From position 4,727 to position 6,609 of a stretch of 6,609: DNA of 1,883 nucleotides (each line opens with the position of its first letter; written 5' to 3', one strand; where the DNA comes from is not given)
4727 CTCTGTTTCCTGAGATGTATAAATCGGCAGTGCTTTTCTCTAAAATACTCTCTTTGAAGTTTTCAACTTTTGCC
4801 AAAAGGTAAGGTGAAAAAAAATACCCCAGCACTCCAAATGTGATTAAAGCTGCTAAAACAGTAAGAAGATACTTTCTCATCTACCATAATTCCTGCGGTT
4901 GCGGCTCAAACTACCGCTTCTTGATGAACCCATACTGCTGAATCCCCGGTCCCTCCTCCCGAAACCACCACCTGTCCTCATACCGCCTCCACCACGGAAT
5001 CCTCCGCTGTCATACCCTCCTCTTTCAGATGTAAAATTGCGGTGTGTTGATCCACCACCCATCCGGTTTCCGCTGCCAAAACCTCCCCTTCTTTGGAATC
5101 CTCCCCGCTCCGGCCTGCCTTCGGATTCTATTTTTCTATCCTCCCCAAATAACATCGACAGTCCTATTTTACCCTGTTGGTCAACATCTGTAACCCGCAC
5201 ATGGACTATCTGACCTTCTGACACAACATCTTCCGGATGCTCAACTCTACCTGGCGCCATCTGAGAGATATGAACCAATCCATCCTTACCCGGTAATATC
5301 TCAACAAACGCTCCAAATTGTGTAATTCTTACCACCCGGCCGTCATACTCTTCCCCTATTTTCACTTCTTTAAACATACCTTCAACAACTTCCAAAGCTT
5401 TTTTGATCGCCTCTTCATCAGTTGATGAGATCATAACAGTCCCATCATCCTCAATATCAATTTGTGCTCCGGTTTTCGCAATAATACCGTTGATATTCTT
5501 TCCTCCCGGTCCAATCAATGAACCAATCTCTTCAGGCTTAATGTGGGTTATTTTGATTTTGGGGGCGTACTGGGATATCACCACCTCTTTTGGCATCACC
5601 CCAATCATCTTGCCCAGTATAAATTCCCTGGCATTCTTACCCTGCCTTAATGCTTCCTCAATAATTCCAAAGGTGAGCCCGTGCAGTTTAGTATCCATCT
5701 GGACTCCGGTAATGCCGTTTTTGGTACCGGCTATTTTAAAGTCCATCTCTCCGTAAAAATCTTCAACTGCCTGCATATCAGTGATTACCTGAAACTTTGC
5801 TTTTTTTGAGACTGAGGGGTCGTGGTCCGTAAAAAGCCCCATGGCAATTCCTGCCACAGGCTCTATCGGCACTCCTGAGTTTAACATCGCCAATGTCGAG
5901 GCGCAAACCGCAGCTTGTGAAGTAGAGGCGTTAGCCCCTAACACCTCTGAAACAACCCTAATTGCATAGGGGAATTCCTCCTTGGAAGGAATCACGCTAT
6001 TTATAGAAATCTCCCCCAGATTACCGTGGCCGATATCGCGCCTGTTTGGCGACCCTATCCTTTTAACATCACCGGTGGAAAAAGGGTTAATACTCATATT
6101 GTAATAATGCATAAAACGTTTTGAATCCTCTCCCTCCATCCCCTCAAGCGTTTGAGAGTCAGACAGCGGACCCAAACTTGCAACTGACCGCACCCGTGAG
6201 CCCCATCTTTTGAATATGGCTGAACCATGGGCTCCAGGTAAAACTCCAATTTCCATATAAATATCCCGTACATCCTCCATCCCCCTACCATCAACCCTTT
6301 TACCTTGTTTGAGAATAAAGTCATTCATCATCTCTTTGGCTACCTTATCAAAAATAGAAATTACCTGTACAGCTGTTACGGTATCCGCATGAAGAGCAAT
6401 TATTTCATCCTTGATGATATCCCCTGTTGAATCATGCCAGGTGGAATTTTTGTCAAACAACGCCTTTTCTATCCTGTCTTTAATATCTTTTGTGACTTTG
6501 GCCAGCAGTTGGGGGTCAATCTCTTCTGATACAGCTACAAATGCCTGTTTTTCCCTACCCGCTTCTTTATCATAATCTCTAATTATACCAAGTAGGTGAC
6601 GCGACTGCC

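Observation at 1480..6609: Tightly coupled pnp / membrane protein / protease-less Lon ATPase / rnj cassette, a possible non-canonical RNA-decay module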

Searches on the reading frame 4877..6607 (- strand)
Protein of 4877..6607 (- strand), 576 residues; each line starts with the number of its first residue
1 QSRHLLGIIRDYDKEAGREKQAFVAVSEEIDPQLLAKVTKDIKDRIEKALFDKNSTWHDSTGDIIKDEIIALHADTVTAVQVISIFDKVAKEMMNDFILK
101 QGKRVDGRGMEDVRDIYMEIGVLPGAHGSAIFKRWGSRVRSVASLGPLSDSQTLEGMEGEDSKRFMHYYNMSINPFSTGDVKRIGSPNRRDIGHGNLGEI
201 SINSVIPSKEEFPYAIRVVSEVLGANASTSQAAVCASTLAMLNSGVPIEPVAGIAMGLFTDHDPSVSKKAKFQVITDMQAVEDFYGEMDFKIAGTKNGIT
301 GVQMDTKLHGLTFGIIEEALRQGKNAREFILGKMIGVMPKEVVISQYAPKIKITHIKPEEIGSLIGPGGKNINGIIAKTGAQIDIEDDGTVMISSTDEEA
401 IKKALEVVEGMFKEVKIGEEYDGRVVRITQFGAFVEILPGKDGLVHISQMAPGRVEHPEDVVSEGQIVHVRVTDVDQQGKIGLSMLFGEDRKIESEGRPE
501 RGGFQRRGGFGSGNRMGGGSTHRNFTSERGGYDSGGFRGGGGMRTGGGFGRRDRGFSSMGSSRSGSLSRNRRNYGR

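Call 9: search_protein_families(library=pfam, proteins=[window:4877-6607:-], max_evalue=0.01)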
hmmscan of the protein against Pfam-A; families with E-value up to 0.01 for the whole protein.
window:4877-6607:- (576 aa): 7 families
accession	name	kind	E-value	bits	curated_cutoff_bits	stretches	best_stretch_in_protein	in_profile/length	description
PF00575.29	S1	-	1.3e-18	67.6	22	1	415-485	2-73/74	S1 RNA binding domain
PF01138.27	RNase_PH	-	1e-16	61.9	25.5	1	113-247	2-130/130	3' exoribonuclease family, domain 1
PF00013.35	KH_1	-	1.1e-11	44.8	21.5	1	353-409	4-65/66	KH domain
PF23459.1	S1_RRP5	-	6.4e-08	33.5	27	1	418-478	4-64/72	RRP5 S1 domain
PF03726.19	PNPase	-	1.2e-06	29.3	24.6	1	34-108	2-80/81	Polyribonucleotide nucleotidyltransferase, RNA binding domain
PF22675.2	KH-I_KHDC4-BBP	-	0.00012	22.3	30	1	361-400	8-48/76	KHDC4/BBP-like, KH-domain type I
PF15218.11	SPATA25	-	0.0011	19.3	27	1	213-254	133-173/228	Spermatogenesis-associated protein 25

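Call 10: search_protein_families(library=ncbifam, proteins=[window:4877-6607:-], max_evalue=0.01)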
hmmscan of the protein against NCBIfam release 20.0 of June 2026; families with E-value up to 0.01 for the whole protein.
window:4877-6607:- (576 aa): 37 families (the best 25 are shown)
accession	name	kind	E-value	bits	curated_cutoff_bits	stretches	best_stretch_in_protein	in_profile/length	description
NF008805.1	PRK11824.1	equivalog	9.5e-159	529.9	471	1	7-485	212-680/683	polyribonucleotide nucleotidyltransferase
TIGR03591.1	polynuc_phos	equivalog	2.9e-156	521.8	525.05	1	4-485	205-686/689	polyribonucleotide nucleotidyltransferase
TIGR02696.1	pppGpp_PNP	exception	9.3e-129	430.9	1106.75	1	6-483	238-718/720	guanosine pentaphosphate synthetase I/polyribonucleotide nucleotidyltransferase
TIGR02065.1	ECX1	equivalog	2.5e-23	82.6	318.7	1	98-312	3-203/230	exosome complex exonuclease Rrp41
NF005208.0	PRK06676.1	equivalog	3.6e-23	82.2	368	1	409-496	270-358/391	30S ribosomal protein S1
NF000907.0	PRK00087.1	equivalog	2.1e-20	72.5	624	1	413-485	559-632/671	bifunctional 4-hydroxy-3-methylbut-2-enyl diphosphate reductase/30S ribosomal protein S1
NF010379.0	PRK13806.1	equivalog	1.2e-18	67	648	1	414-485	289-362/491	30S ribosomal protein S1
NF006363.0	PRK08582.1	equivalog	5.3e-18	65.5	171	1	415-500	3-89/140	S1 domain-containing RNA-binding protein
NF004952.0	PRK06299.1-2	equivalog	4.3e-16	58.3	524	1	410-485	211-286/580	30S ribosomal protein S1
NF004473.0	PRK05807.1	equivalog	2.8e-15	56.9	178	1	415-487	3-74/136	S1 domain-containing RNA-binding protein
TIGR00717.1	rpsA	equivalog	1.2e-14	53.8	577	1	409-483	179-253/516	30S ribosomal protein S1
NF040579.1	S1_dom_CvfD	subfamily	2.3e-14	53.6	117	1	415-492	1-79/113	CvfD/Ygs/GSP13 family RNA-binding post-transcriptional regulator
NF004953.0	PRK06299.1-3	equivalog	5.8e-14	51.3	720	1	410-484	291-367/580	30S ribosomal protein S1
NF005973.0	PRK08059.1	equivalog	1.5e-13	50.9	148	1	412-491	2-82/123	S1 domain-containing post-transcriptional regulator GSP13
NF005911.0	PRK07899.1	equivalog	2.1e-12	46.5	691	1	414-485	290-362/486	30S ribosomal protein S1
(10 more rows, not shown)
